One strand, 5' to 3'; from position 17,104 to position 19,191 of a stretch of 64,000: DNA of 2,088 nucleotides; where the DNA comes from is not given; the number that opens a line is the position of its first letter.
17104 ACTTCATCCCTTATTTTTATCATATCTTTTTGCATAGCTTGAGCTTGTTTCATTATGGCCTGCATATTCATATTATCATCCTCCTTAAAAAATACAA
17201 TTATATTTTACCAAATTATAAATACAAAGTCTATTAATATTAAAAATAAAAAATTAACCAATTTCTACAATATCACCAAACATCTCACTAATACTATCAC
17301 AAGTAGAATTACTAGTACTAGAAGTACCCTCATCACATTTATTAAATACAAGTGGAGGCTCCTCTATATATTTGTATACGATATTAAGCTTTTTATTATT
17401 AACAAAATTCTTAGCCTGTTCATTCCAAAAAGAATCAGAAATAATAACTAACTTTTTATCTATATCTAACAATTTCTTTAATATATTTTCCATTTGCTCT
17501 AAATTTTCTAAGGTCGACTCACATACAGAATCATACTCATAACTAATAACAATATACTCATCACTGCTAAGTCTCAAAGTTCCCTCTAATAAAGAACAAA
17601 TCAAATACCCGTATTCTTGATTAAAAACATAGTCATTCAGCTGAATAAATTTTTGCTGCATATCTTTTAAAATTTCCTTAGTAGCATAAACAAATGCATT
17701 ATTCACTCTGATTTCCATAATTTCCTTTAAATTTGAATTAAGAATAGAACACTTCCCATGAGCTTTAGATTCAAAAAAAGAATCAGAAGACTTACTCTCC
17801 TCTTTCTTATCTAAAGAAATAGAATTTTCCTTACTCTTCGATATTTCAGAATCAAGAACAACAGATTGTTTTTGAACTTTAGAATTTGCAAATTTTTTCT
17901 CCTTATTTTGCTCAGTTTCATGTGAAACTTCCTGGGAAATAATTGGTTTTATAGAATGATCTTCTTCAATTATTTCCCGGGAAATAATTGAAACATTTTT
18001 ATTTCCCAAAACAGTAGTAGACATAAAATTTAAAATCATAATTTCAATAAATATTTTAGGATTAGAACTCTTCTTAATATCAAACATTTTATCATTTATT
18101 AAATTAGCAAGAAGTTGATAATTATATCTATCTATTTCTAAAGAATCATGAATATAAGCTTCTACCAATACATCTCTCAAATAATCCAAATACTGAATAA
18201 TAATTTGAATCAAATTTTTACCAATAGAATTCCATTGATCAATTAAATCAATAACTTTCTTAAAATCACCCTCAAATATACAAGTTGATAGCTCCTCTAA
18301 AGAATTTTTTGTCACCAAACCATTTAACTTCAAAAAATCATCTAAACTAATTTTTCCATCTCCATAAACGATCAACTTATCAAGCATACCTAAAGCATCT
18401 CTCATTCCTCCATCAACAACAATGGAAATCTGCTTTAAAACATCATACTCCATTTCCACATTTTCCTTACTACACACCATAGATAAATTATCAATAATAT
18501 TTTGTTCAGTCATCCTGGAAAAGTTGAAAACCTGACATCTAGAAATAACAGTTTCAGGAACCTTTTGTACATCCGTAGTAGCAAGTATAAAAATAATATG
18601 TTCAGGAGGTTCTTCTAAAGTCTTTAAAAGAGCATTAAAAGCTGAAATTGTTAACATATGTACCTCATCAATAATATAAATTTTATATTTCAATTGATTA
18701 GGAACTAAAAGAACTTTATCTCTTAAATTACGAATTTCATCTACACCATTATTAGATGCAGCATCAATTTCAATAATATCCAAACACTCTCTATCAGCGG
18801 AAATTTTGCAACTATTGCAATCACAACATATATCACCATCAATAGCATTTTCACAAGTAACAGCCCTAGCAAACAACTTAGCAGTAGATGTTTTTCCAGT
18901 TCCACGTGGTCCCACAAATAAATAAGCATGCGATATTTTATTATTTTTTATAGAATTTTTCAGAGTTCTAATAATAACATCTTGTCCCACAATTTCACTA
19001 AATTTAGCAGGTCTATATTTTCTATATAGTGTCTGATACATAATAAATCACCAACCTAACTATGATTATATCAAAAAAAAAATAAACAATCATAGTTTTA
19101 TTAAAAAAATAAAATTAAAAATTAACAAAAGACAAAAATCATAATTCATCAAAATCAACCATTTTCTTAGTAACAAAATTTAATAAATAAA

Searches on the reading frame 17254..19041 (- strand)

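Call 35: search_protein_families(library=pfam, proteins=[window:17254-19041:-], max_evalue=0.00001)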
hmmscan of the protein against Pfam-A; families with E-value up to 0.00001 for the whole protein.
window:17254-19041:- (595 aa): 3 families
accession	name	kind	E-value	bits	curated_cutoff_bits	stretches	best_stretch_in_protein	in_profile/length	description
PF13177.12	DNA_pol3_delta2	-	3.6e-45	154.3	27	1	20-177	2-160/161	DNA polymerase III, delta subunit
PF00004.35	AAA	-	2.2e-11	44.8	21.2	1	41-172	2-126/131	ATPase family associated with various cellular activities (AAA)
PF22608.2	DNAX_ATPase_lid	-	4.9e-08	33.1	27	1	182-229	2-49/49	DNA polymerase III clamp loader subunit, ATPase lid domain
